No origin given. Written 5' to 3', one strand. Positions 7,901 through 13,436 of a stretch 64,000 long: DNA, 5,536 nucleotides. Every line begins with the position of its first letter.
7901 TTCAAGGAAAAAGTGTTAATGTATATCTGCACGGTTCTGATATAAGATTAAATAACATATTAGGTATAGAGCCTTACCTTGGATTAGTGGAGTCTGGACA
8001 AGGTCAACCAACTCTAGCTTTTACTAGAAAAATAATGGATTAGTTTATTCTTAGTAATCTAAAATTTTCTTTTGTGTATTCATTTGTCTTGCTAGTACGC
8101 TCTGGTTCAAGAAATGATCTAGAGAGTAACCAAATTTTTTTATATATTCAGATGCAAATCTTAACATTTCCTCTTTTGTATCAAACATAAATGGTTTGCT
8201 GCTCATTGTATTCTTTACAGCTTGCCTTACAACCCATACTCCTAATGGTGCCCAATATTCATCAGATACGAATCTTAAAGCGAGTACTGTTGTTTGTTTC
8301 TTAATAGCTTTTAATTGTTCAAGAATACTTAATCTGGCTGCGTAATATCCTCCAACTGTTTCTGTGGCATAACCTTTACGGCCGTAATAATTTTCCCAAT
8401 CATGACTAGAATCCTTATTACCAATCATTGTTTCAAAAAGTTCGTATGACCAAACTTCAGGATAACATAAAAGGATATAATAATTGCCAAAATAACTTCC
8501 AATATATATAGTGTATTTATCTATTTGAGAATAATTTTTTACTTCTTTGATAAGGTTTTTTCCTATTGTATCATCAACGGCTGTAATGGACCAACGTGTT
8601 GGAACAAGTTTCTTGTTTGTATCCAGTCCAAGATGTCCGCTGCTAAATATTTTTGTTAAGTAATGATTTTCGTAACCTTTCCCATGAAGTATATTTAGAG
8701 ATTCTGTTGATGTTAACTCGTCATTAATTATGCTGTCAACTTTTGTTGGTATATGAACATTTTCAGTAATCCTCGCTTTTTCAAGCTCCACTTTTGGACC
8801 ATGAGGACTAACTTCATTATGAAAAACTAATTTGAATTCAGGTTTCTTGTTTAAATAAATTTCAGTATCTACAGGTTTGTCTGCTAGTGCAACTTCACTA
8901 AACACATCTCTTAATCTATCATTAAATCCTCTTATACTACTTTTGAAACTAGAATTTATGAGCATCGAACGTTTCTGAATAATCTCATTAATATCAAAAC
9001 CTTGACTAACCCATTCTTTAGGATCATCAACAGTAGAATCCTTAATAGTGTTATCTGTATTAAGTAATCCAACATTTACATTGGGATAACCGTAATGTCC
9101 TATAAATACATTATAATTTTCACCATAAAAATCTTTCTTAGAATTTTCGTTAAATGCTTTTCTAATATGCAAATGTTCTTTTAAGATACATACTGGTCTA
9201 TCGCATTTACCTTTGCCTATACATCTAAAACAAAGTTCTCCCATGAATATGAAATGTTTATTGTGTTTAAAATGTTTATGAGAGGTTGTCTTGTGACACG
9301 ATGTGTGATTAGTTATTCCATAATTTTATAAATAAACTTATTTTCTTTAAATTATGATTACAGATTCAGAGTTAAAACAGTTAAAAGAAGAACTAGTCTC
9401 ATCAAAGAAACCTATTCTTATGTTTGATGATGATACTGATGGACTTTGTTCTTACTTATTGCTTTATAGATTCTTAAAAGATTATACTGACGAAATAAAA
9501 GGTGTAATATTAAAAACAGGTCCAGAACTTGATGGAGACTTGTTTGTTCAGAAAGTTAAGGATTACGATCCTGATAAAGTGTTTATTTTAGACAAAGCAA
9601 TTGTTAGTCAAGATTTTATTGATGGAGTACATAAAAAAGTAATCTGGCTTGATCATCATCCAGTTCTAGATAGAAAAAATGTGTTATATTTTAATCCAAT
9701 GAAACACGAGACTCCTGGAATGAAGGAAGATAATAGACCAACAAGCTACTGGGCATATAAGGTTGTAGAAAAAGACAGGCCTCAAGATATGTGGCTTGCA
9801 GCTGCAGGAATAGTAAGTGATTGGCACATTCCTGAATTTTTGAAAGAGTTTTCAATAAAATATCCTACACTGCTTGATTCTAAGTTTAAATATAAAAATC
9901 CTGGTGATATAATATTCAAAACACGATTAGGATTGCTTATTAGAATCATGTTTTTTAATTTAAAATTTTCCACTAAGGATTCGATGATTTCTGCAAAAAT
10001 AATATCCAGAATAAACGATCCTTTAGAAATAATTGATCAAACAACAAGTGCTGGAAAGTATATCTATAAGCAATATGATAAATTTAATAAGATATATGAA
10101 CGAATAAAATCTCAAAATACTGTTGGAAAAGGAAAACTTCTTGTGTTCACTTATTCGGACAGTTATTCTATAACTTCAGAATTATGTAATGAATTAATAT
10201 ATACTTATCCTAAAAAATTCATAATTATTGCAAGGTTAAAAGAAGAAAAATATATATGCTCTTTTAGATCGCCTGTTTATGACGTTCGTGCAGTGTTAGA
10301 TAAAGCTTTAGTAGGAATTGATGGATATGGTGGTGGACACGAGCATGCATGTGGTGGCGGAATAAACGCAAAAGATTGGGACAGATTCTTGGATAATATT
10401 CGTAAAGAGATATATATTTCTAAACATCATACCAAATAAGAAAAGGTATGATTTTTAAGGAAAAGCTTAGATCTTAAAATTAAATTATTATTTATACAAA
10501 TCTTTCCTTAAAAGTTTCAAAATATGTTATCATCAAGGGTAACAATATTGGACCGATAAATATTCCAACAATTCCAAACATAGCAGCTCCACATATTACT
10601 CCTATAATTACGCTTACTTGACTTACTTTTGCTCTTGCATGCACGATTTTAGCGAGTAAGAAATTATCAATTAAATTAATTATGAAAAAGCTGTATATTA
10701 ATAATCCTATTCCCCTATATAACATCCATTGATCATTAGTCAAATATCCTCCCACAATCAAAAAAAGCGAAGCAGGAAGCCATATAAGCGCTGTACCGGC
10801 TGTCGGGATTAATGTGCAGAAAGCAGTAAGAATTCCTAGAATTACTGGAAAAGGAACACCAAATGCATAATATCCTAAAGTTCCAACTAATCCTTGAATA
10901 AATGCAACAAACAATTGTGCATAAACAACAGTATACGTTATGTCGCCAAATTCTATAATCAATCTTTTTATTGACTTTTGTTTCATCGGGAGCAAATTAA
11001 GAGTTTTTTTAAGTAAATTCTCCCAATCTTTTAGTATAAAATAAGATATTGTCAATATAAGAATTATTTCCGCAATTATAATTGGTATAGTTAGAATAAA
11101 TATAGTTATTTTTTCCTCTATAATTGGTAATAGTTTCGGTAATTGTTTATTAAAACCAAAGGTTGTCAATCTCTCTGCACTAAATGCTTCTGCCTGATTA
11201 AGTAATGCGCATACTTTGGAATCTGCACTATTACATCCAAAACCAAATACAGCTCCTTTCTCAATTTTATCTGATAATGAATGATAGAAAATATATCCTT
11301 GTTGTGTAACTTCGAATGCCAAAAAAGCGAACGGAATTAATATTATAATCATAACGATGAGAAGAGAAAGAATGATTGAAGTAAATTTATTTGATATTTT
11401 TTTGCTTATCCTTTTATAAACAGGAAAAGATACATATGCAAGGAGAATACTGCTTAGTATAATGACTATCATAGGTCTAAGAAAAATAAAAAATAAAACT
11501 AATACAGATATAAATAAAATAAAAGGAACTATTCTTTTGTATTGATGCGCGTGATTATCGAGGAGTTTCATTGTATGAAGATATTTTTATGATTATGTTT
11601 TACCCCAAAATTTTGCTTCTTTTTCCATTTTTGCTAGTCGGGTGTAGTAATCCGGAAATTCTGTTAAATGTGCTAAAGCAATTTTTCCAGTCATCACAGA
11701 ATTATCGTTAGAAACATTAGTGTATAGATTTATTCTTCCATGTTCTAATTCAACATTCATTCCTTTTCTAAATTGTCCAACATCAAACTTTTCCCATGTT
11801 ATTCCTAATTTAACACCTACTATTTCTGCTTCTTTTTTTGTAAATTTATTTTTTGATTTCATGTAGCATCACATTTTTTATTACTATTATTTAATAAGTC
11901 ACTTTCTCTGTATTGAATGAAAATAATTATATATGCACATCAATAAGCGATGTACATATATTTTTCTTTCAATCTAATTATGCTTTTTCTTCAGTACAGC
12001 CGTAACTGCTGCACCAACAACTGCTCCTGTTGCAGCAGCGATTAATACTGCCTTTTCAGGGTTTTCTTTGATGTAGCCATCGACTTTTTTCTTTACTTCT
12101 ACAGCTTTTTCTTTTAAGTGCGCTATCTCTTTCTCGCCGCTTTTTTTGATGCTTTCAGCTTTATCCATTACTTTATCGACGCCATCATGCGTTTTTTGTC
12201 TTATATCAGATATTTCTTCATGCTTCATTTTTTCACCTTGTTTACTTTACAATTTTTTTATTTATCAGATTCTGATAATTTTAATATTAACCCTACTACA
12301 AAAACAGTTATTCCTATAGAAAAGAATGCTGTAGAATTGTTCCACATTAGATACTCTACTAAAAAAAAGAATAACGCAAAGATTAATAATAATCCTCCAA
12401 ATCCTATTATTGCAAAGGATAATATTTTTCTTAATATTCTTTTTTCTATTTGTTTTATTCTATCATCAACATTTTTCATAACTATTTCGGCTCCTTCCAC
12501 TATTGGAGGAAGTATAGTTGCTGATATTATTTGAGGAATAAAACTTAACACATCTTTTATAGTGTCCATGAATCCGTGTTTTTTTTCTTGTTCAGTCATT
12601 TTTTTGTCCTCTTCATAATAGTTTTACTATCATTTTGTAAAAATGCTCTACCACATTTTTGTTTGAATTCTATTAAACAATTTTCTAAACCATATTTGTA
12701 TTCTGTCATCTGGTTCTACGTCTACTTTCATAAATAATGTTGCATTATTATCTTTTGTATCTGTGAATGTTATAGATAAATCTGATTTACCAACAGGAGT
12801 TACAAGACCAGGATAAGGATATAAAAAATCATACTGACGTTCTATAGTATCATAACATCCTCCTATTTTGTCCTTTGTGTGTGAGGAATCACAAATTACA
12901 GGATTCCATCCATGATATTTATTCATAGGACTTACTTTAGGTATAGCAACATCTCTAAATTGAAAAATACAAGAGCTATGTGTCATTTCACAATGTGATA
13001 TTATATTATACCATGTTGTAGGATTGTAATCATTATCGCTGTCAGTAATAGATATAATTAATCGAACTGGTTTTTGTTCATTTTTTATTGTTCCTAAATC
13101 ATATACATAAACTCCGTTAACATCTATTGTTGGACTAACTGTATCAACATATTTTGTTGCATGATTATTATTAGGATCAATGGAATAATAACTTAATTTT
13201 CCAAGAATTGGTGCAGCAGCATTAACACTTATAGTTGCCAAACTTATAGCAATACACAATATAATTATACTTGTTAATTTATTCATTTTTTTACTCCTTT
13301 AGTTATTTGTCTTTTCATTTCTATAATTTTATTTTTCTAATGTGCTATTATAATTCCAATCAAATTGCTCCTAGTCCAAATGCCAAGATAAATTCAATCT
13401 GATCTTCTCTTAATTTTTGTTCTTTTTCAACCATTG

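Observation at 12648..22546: Array of three secreted DUF3494 (ice-binding-like) paralogs sharing a novel Cys-rich C-terminal module and Trp-rich tail, with a block of small membrane-protein genes between them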

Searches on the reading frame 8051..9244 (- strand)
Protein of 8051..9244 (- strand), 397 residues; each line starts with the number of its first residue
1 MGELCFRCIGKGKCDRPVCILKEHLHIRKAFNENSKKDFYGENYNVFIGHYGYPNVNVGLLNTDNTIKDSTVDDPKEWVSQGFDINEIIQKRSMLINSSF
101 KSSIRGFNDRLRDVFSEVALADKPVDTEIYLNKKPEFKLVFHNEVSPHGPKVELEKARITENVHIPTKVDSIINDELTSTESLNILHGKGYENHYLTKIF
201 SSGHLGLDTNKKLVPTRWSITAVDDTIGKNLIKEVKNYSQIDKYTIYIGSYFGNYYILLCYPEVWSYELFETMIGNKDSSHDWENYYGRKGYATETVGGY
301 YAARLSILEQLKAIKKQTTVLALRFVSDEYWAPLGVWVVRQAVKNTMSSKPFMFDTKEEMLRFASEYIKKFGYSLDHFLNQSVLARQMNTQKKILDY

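Call 51: search_protein_families(library=ncbifam, proteins=[window:8051-9244:-], max_evalue=0.00001)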
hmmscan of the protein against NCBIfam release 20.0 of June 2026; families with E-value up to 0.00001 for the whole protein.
window:8051-9244:- (397 aa): 1 family
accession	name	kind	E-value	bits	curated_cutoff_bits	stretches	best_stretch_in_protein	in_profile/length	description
NF041387.1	DNArepr_NreA_Halo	equivalog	1.1e-78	265.1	700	1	27-386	36-408/417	DNA repair protein NreA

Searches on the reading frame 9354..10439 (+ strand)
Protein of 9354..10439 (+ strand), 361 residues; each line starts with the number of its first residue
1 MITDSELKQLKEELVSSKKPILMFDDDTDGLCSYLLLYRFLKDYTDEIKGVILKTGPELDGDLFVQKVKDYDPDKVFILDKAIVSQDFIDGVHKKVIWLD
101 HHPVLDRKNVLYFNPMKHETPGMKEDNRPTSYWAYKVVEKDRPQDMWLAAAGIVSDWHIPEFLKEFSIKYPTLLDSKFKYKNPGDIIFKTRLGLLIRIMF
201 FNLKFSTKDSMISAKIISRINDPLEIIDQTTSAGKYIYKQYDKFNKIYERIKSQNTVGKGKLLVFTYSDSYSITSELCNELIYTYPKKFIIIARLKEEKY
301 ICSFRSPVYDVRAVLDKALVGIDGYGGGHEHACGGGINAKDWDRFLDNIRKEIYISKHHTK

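Call 100: search_protein_families(library=pfam, proteins=[window:9354-10439:+], max_evalue=0.01)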
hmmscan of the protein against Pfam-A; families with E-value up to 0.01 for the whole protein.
window:9354-10439:+ (361 aa): 2 families
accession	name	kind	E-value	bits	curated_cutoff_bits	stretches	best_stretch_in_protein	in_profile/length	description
PF02272.25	DHHA1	-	4.8e-09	37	25.9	1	272-353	16-100/102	DHHA1 domain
PF01368.27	DHH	-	6.6e-09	36.5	28.1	1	23-139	5-103/125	DHH family, N-terminal domain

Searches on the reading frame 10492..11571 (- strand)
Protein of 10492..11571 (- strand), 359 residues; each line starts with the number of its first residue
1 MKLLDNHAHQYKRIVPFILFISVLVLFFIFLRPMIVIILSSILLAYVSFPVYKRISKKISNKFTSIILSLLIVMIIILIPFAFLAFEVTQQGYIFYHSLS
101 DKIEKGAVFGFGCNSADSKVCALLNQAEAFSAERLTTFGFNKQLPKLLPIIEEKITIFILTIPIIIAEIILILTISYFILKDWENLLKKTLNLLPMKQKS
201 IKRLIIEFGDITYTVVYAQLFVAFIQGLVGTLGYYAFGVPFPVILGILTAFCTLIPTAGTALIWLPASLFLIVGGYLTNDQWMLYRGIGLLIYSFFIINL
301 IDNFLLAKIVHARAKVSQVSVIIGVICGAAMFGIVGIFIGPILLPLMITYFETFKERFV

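Call 100: search_protein_families(library=pfam, proteins=[window:10492-11571:-], max_evalue=0.01)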
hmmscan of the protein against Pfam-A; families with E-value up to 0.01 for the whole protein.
window:10492-11571:- (359 aa): 1 family
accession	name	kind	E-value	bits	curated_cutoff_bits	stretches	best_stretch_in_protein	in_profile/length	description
PF01594.21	AI-2E_transport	-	3.1e-35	122.3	34.3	1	17-353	4-325/327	AI-2E family transporter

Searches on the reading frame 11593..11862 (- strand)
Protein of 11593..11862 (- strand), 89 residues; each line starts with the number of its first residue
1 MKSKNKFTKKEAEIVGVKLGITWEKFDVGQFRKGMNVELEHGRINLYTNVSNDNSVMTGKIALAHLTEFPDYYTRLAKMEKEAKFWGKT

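Call 100: search_protein_families(library=pfam, proteins=[window:11593-11862:-], max_evalue=0.01)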
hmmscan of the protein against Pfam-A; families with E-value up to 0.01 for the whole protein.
window:11593-11862:- (89 aa): 1 family
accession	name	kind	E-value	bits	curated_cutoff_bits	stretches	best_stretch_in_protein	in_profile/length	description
PF18905.5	DUF5661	-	5.4e-23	81.5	27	1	12-82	1-65/65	Protein of unknown function (DUF5661)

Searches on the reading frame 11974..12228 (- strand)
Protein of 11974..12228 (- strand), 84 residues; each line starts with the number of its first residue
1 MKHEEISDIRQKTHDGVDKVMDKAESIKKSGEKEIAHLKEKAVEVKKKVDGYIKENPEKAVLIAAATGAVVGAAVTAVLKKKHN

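Call 100: search_protein_families(library=pfam, proteins=[window:11974-12228:-], max_evalue=0.01)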
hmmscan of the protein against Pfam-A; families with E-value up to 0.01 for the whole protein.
window:11974-12228:- (84 aa): 1 family
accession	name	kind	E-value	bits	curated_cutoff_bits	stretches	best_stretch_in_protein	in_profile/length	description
PF19029.5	DUF883_C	-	0.0087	16.1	27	0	50-73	2-25/30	DUF883 C-terminal glycine zipper region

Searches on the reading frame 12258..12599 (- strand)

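Call 100: search_protein_families(library=pfam, proteins=[window:12258-12599:-], max_evalue=0.01)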
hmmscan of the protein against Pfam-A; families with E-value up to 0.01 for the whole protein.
window:12258-12599:- (113 aa): 1 family
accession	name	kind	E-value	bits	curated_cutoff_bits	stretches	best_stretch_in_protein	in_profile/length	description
PF07332.16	Phage_holin_3_6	-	0.0013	19.3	28.4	1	52-106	30-86/116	Putative Actinobacterial Holin-X, holin superfamily III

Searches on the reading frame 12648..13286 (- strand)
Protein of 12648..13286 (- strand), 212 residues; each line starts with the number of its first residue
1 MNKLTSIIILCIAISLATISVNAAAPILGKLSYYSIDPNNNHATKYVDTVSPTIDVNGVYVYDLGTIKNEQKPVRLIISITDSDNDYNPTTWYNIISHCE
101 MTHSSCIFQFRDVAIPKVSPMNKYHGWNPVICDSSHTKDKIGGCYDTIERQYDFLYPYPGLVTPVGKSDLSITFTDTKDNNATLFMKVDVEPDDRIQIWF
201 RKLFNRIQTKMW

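Call 3: search_protein_families(library=pfam, proteins=[window:12648-13286:-], max_evalue=0.01)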
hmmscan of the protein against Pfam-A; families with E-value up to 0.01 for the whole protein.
window:12648-13286:- (212 aa): 0 families

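Call 6: search_protein_families(library=ncbifam, proteins=[window:12648-13286:-], max_evalue=0.1)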
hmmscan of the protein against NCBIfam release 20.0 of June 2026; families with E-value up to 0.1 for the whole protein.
window:12648-13286:- (212 aa): 0 families
